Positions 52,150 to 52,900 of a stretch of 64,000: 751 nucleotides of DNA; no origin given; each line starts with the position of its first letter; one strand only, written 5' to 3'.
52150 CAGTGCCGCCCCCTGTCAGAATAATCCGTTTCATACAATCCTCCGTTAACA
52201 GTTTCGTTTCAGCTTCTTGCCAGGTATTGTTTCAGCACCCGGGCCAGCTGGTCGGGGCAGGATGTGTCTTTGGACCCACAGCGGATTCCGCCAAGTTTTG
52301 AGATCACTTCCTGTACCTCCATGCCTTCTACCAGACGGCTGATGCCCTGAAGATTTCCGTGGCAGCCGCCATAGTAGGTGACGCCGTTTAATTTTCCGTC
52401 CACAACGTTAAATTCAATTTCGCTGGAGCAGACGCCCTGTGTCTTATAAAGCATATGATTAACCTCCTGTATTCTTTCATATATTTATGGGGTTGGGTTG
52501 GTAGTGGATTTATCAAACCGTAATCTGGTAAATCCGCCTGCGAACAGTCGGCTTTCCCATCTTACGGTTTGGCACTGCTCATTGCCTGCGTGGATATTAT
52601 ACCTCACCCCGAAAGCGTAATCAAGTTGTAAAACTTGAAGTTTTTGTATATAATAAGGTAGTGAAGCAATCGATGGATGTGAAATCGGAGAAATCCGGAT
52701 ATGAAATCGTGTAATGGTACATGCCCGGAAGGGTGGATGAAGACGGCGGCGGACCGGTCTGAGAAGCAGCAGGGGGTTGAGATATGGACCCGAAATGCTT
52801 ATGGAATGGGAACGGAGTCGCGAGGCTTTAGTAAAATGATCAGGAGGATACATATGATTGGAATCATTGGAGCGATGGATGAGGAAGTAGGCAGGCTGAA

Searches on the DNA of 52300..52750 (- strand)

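Call 4: search_rna_families(source=window, start=52300, end=52750, threshold=evalue, max_evalue=10, show_alignments=3)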
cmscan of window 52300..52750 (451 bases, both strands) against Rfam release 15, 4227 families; matches with E-value up to 10: 0.
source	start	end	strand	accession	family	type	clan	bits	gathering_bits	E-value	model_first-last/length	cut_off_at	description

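Call 23: build_rna_model(alignment_id=A2, structure=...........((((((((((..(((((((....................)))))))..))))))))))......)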
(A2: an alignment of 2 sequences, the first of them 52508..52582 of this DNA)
Model R1 built from alignment A2 (2 sequences, 75 columns); structure: as given.
model positions 75; base pairs 17; branch points 0; effective number of sequences 1.51; information 0.752 bits per position. Calibrated on 0.2 Mb of random sequence (short: E-values are rough).
structure used (alignment columns):
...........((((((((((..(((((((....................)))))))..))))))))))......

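Call 24: search_with_rna_model(model_id=R1, sources=[window, L121, L122, L123, L124, L125, L126, L127, L128], max_evalue=1, show_alignments=8)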
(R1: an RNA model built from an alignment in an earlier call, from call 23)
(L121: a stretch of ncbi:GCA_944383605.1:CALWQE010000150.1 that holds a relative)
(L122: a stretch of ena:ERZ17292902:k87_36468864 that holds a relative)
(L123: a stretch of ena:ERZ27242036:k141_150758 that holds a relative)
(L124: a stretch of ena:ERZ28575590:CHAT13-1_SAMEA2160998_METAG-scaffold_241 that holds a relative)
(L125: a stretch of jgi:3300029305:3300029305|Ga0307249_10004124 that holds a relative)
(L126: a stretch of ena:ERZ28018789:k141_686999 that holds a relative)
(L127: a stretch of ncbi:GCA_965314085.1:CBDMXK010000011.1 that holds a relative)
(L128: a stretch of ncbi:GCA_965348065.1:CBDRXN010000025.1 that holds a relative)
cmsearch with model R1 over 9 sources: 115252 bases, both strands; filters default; matches with E-value up to 1: 4.
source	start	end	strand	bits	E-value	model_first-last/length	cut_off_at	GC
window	52508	52582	-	101.4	6.7e-24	1-75/75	no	0.47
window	56577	56650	-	98.4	4e-23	1-75/75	no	0.47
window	52514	52571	+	32.6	7.5e-06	12-69/75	no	0.5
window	56572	56645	+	21.4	0.0066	1-75/75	no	0.5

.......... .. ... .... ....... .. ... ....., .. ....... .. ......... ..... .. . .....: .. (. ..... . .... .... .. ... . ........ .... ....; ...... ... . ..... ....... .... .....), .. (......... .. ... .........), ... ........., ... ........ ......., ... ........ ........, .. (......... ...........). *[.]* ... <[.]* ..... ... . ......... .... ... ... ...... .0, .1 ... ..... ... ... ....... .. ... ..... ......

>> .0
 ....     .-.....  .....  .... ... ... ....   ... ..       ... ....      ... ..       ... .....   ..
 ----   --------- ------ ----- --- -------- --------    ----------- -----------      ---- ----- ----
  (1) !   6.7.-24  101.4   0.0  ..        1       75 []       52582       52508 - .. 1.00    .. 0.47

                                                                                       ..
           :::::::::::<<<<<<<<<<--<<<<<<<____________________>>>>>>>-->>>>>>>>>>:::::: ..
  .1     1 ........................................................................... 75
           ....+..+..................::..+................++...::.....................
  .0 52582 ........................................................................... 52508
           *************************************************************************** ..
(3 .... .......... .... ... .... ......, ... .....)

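Call 31: search_with_rna_model(model_id=R1, sources=[L129, L130, L131, L132], max_evalue=1, show_alignments=6)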
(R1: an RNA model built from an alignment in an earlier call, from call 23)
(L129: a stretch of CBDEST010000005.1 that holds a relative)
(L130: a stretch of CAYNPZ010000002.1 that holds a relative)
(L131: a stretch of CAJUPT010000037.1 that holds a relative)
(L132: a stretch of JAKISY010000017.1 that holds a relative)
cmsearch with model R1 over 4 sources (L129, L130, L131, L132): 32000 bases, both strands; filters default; matches with E-value up to 1: 3.
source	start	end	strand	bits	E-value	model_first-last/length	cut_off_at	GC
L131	1726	1799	-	98.4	1.1e-23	1-75/75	no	0.47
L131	1721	1794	+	21.4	0.0018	1-75/75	no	0.5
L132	1718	1771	+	15.5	0.063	1-75/75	no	0.46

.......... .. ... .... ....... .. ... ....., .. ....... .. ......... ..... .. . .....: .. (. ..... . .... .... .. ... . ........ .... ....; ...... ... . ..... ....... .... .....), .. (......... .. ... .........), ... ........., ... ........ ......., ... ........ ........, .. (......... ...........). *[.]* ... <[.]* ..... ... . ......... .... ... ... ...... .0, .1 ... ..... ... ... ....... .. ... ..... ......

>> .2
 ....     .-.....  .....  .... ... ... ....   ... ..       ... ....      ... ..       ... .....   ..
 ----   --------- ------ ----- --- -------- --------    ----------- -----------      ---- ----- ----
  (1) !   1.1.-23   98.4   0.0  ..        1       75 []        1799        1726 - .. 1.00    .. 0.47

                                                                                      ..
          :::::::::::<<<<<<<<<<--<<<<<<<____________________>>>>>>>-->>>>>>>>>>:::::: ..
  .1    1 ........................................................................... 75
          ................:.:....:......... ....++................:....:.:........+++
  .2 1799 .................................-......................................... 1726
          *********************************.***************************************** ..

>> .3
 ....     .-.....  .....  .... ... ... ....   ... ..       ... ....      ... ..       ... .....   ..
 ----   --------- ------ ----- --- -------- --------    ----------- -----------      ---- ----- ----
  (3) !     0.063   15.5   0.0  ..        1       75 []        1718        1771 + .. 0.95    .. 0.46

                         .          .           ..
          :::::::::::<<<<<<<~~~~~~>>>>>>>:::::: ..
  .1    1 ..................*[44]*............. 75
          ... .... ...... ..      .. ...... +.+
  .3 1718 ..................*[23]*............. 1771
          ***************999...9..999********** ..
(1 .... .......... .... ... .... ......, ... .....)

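Call 36: search_with_rna_model(model_id=R1, sources=[L133, L134, L135, L136, L137, L138, L139], max_evalue=1, show_alignments=10)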
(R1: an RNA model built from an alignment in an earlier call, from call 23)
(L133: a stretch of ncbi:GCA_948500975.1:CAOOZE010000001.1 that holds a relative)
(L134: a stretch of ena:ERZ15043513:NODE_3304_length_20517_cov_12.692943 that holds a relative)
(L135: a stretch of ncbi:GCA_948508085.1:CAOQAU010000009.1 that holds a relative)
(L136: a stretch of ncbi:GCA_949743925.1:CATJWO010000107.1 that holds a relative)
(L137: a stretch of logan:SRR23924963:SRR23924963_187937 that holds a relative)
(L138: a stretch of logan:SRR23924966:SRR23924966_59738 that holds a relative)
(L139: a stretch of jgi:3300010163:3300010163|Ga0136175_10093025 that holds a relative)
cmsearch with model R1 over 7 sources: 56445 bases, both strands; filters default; matches with E-value up to 1: 16.
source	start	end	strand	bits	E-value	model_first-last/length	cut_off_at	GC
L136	5838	5912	+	101.5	3.1e-24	1-75/75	no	0.49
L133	5839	5912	+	98.4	2e-23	1-75/75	no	0.47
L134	5839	5912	+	98.4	2e-23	1-75/75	no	0.47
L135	5838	5912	+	92.9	5.8e-22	1-75/75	no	0.48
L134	9935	10008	+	90.3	2.8e-21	1-75/75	no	0.5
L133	9989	10062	+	75.5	2e-17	1-75/75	no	0.5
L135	9989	10062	+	75.5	2e-17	1-75/75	no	0.5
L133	9999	10056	-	51.1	5.3e-11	12-69/75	no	0.53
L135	9999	10056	-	51.1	5.3e-11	12-69/75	no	0.53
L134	9945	10002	-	33.1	2.7e-06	12-69/75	no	0.5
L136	5843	5917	-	27.6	7.4e-05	1-75/75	no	0.51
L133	5844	5917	-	21.4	0.0032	1-75/75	no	0.5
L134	5844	5917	-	21.4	0.0032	1-75/75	no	0.5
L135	5843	5917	-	18.9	0.014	1-75/75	no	0.51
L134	10065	10113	-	17.7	0.03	1-75/75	no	0.41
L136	9973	9992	+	13.1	0.48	1-21/75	3'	0.45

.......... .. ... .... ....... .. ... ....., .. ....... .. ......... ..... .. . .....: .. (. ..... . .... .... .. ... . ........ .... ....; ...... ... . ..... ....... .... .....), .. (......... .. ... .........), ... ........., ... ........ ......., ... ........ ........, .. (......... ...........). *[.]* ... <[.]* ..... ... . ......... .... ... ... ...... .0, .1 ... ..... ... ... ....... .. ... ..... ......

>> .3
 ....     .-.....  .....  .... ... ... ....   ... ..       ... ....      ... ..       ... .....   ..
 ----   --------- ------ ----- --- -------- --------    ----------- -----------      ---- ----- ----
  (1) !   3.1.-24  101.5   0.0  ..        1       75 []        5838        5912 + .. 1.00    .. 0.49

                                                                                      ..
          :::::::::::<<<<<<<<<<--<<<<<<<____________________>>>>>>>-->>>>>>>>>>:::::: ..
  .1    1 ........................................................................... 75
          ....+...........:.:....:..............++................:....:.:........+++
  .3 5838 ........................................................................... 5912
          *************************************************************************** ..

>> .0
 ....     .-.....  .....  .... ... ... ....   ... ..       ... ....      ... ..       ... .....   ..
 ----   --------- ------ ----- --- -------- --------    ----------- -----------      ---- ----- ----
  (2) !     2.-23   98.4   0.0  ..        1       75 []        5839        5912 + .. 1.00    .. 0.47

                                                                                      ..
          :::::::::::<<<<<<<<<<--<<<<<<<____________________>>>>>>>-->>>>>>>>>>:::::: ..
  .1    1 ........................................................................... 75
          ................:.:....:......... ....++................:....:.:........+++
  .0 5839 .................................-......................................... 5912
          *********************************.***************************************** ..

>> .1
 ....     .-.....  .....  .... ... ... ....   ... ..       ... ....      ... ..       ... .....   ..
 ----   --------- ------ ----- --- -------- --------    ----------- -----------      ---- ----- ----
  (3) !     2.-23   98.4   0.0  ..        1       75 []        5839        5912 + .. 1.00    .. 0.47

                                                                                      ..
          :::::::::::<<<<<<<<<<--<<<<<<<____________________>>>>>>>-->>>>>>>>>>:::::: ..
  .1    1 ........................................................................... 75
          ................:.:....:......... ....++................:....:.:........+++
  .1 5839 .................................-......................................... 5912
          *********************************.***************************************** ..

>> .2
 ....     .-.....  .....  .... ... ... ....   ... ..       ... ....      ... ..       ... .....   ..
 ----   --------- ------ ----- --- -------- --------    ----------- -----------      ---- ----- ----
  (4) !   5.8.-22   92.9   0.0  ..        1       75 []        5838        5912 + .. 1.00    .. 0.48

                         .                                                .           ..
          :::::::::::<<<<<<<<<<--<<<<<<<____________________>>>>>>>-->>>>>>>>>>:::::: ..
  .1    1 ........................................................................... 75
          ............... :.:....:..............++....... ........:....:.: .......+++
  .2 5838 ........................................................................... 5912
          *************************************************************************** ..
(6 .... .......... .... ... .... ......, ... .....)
